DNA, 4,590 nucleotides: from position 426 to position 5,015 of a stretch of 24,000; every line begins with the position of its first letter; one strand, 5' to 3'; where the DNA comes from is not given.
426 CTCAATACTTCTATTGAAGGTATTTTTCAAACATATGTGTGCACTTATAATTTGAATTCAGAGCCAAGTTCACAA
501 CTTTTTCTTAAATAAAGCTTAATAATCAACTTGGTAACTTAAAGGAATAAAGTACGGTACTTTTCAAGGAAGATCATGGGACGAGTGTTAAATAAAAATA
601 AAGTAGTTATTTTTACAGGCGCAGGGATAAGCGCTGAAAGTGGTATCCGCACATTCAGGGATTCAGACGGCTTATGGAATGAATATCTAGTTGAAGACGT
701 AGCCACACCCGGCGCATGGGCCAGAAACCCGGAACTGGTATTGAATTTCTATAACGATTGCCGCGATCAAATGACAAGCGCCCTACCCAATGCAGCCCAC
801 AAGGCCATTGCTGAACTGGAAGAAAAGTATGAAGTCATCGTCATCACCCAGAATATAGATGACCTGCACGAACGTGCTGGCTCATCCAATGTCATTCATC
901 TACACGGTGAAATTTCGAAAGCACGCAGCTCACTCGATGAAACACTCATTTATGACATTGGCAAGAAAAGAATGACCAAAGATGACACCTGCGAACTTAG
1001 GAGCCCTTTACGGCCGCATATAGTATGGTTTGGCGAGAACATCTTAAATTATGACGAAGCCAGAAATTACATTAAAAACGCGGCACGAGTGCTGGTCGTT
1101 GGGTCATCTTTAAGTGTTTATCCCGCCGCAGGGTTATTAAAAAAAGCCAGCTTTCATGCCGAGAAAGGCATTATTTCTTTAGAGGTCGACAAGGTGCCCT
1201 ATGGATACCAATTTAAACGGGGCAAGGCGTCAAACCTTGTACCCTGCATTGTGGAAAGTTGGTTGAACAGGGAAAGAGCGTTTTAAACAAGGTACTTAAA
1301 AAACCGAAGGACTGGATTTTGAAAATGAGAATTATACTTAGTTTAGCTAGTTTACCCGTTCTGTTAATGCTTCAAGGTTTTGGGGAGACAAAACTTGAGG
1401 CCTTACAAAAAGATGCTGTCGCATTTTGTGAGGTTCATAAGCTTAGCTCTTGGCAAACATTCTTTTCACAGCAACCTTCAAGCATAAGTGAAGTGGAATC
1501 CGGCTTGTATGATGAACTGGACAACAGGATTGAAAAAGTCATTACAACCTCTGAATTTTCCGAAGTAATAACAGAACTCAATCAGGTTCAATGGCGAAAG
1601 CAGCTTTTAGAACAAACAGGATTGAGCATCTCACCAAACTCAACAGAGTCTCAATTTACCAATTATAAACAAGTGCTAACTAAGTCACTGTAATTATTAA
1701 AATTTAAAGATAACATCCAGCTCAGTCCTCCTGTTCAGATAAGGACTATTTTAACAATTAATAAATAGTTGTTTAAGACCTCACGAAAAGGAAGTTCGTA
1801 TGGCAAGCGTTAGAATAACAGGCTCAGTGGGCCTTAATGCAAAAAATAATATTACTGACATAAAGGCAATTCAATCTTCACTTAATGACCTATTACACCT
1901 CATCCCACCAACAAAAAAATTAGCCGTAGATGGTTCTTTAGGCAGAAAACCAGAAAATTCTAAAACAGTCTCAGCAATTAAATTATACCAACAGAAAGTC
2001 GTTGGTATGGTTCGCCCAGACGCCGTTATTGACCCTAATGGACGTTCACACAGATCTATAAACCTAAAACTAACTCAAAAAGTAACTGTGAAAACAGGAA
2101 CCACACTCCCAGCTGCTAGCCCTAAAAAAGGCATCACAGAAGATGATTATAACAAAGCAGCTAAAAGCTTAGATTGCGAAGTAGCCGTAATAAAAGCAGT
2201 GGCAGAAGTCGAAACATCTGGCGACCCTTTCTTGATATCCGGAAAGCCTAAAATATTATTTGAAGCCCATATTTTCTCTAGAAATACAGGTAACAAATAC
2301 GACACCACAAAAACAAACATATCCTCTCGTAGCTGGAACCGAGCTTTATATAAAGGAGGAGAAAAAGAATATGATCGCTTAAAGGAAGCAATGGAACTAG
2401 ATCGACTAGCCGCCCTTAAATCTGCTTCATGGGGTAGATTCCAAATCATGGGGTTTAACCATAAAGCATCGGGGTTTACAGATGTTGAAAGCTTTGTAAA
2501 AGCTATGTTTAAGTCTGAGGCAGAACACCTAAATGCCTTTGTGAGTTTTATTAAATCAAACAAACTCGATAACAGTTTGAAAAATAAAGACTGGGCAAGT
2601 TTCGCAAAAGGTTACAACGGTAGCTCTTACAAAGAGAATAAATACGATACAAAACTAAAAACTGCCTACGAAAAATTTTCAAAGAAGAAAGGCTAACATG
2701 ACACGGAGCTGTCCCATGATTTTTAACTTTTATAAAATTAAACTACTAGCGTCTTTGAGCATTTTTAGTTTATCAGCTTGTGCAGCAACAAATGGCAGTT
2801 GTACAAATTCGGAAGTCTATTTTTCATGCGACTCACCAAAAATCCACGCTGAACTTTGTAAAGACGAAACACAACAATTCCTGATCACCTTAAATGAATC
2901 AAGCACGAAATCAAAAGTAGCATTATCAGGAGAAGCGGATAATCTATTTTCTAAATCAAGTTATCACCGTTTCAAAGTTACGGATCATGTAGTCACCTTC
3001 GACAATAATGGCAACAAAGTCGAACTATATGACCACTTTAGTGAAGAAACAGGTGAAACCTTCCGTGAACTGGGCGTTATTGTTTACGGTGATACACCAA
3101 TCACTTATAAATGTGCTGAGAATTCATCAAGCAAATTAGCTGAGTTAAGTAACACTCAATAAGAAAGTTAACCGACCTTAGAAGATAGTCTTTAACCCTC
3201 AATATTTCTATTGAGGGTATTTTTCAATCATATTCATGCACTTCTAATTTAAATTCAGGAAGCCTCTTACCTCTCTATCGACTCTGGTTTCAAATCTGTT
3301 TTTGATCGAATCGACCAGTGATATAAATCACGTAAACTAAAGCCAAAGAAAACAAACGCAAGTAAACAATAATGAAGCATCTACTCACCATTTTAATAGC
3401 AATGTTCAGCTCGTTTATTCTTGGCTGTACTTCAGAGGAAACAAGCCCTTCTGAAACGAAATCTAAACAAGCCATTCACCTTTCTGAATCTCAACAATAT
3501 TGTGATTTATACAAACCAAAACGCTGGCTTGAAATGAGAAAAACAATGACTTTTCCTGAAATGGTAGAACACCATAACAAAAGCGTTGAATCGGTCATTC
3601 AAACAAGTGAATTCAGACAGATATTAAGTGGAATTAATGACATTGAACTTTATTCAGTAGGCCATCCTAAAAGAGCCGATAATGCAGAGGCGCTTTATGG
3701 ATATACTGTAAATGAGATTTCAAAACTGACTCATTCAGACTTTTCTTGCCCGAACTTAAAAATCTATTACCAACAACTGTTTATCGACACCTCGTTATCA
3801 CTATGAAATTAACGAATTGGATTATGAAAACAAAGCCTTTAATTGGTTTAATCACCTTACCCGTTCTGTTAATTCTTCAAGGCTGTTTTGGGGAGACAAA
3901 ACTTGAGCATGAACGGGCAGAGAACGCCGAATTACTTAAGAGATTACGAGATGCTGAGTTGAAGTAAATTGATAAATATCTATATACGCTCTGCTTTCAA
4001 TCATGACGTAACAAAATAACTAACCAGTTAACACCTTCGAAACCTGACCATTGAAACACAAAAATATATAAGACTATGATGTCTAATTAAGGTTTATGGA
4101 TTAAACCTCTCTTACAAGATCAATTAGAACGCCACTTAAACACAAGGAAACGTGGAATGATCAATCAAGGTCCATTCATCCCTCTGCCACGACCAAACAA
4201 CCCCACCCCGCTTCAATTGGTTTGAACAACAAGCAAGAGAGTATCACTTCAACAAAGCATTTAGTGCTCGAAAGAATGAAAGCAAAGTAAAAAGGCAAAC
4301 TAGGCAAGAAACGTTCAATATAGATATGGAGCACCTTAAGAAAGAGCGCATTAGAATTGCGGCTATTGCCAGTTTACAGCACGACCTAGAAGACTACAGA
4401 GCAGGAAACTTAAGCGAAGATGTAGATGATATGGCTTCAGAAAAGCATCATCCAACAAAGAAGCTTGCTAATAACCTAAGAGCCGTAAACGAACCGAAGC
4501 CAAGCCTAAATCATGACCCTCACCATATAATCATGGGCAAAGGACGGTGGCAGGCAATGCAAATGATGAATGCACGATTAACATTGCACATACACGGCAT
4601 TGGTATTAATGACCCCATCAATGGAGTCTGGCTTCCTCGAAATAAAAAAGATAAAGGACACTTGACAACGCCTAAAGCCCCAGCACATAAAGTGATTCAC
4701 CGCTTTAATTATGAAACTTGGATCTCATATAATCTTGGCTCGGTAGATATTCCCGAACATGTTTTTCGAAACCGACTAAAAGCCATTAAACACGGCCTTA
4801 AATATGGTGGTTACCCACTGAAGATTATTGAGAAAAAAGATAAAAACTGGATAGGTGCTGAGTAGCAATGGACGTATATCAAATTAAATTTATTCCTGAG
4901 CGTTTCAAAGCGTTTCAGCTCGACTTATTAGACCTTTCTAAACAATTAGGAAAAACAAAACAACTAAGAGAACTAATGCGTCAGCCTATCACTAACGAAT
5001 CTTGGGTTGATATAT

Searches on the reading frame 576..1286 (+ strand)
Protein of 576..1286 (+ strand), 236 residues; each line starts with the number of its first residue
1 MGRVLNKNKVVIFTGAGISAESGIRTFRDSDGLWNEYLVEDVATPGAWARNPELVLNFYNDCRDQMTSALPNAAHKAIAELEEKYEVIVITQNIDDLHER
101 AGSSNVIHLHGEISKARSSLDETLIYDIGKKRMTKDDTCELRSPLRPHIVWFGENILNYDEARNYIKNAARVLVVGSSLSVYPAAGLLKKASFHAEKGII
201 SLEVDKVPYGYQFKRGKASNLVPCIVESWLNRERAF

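Call 36: search_protein_families(library=pfam, proteins=[window:576-1286:+], max_evalue=0.01)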
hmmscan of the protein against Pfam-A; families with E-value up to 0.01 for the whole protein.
window:576-1286:+ (236 aa): 1 family
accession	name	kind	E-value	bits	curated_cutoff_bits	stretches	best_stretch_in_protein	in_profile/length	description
PF02146.23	SIR2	-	8.3e-43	146.9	24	1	15-183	1-180/180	Sir2 family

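Call 87: search_protein_families(library=padloc, proteins=[window:576-1286:+], max_evalue=0.001)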
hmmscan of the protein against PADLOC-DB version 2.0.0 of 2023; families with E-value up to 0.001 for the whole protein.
window:576-1286:+ (236 aa): 1 family
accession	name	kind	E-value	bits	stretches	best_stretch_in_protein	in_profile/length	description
PDLC05061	PDC-S65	-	9.8e-05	19.8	1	68-101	120-154/592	-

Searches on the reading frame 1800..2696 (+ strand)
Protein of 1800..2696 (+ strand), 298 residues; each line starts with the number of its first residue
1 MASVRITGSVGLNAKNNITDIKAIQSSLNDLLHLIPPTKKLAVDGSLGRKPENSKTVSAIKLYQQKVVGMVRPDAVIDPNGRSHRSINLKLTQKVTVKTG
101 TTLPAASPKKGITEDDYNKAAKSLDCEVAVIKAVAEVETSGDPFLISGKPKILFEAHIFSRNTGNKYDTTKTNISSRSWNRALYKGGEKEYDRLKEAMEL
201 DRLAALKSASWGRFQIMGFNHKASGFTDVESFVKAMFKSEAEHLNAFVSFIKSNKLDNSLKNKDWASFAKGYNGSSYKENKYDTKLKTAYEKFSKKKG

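Call 36: search_protein_families(library=pfam, proteins=[window:1800-2696:+], max_evalue=0.01)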
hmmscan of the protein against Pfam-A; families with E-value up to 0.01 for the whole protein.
window:1800-2696:+ (298 aa): 1 family
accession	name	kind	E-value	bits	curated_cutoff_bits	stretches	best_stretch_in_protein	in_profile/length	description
PF11860.13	Muramidase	-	9.5e-67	225.1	22.3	1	127-293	1-174/175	N-acetylmuramidase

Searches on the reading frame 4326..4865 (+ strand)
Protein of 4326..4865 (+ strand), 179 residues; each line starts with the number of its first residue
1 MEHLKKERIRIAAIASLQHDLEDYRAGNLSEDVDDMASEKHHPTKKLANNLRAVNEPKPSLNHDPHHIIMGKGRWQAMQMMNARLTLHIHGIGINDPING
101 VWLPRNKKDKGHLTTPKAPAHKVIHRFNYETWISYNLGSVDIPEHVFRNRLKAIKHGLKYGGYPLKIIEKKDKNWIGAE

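Call 36: search_protein_families(library=pfam, proteins=[window:4326-4865:+], max_evalue=0.01)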
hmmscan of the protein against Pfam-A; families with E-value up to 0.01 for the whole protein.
window:4326-4865:+ (179 aa): 1 family
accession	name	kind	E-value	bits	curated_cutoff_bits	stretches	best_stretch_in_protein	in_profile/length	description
PF14412.12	AHH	-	5.2e-09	36.5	22.3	1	51-141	5-87/111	A nuclease family of the HNH/ENDO VII superfamily with conserved AHH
